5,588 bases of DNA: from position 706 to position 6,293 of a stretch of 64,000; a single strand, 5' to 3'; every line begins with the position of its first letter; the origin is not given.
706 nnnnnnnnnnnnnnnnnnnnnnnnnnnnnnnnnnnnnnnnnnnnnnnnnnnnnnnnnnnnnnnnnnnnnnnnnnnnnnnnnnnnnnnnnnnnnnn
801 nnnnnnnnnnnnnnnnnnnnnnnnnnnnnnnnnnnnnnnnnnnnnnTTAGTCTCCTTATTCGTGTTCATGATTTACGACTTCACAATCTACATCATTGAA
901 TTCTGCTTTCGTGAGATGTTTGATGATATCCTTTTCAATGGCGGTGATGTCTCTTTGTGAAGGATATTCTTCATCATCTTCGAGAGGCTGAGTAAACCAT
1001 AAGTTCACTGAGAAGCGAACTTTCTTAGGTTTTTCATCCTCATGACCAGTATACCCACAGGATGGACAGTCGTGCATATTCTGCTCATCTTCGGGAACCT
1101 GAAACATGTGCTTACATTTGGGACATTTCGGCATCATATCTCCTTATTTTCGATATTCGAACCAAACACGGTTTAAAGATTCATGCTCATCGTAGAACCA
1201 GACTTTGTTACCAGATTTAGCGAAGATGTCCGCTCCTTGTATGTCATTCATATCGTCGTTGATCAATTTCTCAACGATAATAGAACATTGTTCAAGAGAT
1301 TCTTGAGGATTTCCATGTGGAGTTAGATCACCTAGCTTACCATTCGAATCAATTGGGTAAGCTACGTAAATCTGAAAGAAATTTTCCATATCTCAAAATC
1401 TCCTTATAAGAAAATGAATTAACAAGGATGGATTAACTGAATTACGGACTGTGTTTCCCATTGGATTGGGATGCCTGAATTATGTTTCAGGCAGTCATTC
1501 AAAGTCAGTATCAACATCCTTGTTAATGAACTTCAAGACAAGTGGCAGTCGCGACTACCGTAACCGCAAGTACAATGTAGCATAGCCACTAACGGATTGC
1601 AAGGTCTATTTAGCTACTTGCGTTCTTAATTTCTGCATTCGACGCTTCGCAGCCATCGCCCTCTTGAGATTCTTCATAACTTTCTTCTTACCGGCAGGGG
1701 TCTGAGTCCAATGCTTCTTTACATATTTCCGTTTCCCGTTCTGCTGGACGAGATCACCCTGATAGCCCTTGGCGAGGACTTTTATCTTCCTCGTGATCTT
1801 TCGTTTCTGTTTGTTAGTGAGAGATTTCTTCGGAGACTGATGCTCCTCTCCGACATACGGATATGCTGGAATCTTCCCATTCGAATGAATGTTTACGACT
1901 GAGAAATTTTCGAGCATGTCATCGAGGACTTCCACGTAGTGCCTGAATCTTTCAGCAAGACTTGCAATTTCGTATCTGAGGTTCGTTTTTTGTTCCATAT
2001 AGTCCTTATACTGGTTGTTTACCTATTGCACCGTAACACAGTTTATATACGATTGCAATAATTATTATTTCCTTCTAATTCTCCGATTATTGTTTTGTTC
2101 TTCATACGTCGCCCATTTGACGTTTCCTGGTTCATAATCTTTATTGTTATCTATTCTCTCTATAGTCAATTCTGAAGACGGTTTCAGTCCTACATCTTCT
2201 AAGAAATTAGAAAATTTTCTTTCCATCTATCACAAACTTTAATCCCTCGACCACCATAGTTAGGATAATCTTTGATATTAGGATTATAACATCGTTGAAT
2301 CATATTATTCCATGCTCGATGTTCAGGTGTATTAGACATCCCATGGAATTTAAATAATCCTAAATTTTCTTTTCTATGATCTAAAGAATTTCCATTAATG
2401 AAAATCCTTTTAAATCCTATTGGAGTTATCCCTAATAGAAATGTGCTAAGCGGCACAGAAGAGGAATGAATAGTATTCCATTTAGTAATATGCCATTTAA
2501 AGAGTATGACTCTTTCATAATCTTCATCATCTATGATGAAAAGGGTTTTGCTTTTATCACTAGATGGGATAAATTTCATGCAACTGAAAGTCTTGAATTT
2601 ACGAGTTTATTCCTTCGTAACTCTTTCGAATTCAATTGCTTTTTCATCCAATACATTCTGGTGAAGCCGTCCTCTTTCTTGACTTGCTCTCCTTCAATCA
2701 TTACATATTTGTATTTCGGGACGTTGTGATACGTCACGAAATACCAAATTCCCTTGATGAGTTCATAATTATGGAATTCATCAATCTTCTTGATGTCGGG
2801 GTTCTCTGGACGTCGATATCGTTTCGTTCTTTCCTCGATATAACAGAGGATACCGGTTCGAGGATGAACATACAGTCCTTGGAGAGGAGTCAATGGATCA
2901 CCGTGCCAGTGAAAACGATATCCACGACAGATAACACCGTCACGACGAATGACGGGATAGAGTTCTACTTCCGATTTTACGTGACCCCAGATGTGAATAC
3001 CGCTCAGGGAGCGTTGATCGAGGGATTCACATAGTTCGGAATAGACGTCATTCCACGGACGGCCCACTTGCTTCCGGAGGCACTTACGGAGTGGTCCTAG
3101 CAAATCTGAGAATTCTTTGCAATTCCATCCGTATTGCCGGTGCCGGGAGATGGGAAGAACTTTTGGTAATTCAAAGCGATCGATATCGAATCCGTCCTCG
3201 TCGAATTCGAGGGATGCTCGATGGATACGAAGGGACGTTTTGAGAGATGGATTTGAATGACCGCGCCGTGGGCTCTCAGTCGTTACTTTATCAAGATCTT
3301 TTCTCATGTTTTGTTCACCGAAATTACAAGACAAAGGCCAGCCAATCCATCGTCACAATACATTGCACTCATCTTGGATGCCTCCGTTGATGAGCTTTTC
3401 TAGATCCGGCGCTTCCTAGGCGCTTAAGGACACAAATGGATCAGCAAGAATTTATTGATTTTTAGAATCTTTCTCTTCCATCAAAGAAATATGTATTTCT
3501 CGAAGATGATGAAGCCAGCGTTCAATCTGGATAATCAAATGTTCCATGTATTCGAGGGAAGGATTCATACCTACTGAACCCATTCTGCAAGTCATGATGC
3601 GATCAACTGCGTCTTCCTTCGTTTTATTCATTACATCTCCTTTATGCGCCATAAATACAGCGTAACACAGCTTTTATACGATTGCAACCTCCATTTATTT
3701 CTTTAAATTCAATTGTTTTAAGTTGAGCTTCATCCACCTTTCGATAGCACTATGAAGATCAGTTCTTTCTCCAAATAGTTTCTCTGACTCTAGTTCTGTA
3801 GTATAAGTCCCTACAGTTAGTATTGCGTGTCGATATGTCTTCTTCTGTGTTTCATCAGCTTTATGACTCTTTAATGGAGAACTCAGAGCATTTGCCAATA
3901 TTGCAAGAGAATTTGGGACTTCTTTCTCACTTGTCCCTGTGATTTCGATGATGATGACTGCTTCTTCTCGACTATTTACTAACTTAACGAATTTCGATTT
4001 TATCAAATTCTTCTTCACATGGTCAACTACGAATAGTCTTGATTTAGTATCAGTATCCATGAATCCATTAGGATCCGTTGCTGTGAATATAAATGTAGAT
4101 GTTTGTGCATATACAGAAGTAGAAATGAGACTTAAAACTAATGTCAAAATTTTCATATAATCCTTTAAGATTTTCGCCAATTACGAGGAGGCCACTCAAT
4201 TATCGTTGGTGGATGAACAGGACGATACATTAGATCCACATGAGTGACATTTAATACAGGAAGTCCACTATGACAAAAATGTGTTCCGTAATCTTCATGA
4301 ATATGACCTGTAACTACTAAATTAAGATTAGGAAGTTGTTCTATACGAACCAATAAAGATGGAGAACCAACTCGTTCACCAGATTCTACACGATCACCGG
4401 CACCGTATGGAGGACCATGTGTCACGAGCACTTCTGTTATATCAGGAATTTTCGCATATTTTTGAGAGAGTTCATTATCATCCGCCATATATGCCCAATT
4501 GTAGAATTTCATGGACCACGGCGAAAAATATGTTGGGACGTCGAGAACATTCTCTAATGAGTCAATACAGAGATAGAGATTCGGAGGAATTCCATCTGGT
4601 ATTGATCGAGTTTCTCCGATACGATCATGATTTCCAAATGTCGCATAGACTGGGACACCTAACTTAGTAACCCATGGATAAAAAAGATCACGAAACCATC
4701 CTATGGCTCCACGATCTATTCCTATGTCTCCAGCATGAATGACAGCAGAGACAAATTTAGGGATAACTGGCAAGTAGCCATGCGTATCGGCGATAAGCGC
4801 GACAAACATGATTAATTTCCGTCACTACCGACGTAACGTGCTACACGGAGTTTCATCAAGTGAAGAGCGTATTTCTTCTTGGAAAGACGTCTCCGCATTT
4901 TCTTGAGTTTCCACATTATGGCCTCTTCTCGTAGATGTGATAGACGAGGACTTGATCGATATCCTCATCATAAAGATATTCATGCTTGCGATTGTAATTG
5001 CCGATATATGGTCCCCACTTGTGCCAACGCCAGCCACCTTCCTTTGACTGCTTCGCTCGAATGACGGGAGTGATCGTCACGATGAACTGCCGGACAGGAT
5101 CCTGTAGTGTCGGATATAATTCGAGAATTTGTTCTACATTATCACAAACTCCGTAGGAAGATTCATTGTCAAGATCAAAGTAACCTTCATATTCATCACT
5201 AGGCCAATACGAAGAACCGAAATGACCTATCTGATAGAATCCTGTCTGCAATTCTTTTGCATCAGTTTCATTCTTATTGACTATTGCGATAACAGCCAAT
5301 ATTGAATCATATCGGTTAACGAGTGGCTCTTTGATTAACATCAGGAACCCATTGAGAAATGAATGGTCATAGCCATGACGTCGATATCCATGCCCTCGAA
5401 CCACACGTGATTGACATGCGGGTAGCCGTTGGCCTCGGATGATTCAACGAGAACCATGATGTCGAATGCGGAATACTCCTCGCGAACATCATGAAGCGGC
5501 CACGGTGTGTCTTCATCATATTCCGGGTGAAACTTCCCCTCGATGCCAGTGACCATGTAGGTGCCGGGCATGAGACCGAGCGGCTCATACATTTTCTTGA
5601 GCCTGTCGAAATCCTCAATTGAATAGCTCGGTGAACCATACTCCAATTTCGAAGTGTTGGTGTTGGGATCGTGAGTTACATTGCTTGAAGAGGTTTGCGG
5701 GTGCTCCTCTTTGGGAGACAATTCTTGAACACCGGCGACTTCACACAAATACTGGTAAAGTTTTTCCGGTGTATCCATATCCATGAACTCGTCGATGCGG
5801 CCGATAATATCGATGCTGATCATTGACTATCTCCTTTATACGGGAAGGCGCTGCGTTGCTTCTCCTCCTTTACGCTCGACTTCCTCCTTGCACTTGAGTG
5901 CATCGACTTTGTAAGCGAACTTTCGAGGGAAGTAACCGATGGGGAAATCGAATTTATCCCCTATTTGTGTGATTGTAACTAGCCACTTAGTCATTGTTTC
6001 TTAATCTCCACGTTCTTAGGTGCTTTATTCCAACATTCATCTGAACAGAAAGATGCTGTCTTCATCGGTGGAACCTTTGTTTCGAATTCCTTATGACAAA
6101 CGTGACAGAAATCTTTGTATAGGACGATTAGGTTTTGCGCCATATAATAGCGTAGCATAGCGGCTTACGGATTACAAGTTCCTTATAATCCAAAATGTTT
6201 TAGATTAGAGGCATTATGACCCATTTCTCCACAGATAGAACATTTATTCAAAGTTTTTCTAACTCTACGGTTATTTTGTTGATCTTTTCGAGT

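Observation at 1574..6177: Conserved ~29-bp promoter family upstream of minus-strand early genes: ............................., and a second subfamily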

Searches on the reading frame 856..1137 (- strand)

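Call 35: search_protein_families(library=pfam, proteins=[window:856-1137:-], max_evalue=0.01)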
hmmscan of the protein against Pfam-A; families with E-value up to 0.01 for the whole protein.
window:856-1137:- (93 aa): 4 families
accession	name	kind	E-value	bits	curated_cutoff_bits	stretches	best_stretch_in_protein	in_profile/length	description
PF02150.21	Zn_ribbon_RPB9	-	0.00048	20.4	25.2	1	5-30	4-30/36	RNA polymerases M/15 Kd subunit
PF07282.18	Cas12f1-like_TNB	-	0.0031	18.1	26.3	1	4-34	30-53/60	Cas12f1-like, TNB domain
PF08271.17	Zn_Ribbon_TF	-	0.0031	17.5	29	1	4-29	2-27/43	TFIIB zinc-binding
PF19134.6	DUF5817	-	0.0043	17.4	31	1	5-32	6-31/57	Domain of unknown function (DUF5817)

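Call 59: search_protein_families(library=phrogs, proteins=[window:856-1137:-], max_evalue=0.01)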
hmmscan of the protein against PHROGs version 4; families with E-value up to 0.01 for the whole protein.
window:856-1137:- (93 aa): 0 families

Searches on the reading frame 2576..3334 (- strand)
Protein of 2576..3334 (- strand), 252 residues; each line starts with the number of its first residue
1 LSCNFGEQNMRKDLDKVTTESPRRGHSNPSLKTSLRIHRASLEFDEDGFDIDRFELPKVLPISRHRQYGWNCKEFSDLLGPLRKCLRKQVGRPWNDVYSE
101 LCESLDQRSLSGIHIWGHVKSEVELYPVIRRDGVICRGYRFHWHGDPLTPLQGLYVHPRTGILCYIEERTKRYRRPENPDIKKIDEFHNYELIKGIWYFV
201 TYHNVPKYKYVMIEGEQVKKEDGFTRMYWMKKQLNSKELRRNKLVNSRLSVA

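Call 12: search_protein_families(library=pfam, proteins=[window:2576-3334:-])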
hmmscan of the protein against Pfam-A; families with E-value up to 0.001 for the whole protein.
window:2576-3334:- (252 aa): 0 families

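Call 15: find_related_loci(query=window:2576-3334:-, collection=viral_contigs, flank=10000)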
Query window:2576-3334:- (252 aa) in viral_contigs; peptide patterns used: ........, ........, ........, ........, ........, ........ (x = any residue, [..] = any of these).
1 stretches matched a pattern, but none encodes a relative of the query by tblastn (E <= 1e-3).

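Call 16: search_protein_families(library=phrogs, proteins=[window:2576-3334:-], max_evalue=0.001)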
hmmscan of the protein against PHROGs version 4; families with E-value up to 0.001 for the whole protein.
window:2576-3334:- (252 aa): 0 families

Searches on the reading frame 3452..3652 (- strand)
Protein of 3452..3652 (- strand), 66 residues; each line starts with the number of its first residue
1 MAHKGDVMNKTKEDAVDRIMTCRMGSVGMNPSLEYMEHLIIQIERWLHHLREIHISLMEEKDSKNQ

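Call 12: search_protein_families(library=pfam, proteins=[window:3452-3652:-])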
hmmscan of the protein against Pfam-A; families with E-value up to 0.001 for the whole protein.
window:3452-3652:- (66 aa): 0 families

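Call 59: search_protein_families(library=phrogs, proteins=[window:3452-3652:-], max_evalue=0.01)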
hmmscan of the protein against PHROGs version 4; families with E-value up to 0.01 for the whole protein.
window:3452-3652:- (66 aa): 0 families

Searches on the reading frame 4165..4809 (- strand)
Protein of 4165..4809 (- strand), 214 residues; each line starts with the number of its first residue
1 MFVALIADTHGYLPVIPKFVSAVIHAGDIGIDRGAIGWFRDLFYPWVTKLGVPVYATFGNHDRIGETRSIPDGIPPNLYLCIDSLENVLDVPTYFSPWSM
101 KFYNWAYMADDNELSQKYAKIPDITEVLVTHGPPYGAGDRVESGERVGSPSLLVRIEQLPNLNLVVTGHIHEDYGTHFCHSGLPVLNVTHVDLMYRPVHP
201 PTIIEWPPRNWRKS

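Call 12: search_protein_families(library=pfam, proteins=[window:4165-4809:-])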
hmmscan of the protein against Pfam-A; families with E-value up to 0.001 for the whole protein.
window:4165-4809:- (214 aa): 2 families
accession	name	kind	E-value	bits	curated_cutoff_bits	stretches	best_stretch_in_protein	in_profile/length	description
PF00149.33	Metallophos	-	2.1e-12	48.3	21.5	1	3-172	3-190/191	Calcineurin-like phosphoesterase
PF12850.12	Metallophos_2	-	2.5e-07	31.3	27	1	1-173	1-119/154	Calcineurin-like phosphoesterase superfamily domain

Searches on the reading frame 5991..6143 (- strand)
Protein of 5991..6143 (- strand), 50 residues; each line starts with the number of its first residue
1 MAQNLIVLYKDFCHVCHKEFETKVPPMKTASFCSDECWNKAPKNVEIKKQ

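Call 49: search_protein_families(library=pfam, proteins=[window:5991-6143:-], max_evalue=0.01)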
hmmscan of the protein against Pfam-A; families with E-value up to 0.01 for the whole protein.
window:5991-6143:- (50 aa): 0 families

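Call 59: search_protein_families(library=phrogs, proteins=[window:5991-6143:-], max_evalue=0.01)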
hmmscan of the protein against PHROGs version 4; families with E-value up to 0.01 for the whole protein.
window:5991-6143:- (50 aa): 5 families
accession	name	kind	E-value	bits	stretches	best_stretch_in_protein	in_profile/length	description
phrog_1271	-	DNA, RNA and nucleotide metabolism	2.6e-05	24.8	1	13-45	215-246/361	HNH endonuclease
phrog_15471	-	DNA, RNA and nucleotide metabolism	0.0008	20.3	1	9-49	101-139/183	HNH endonuclease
phrog_2308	-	unknown function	0.003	18.7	1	10-40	55-84/138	-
phrog_9706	-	unknown function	0.0038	18.6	1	9-41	7-45/56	-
phrog_2862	-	unknown function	0.0048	18.2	1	10-44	2-33/118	-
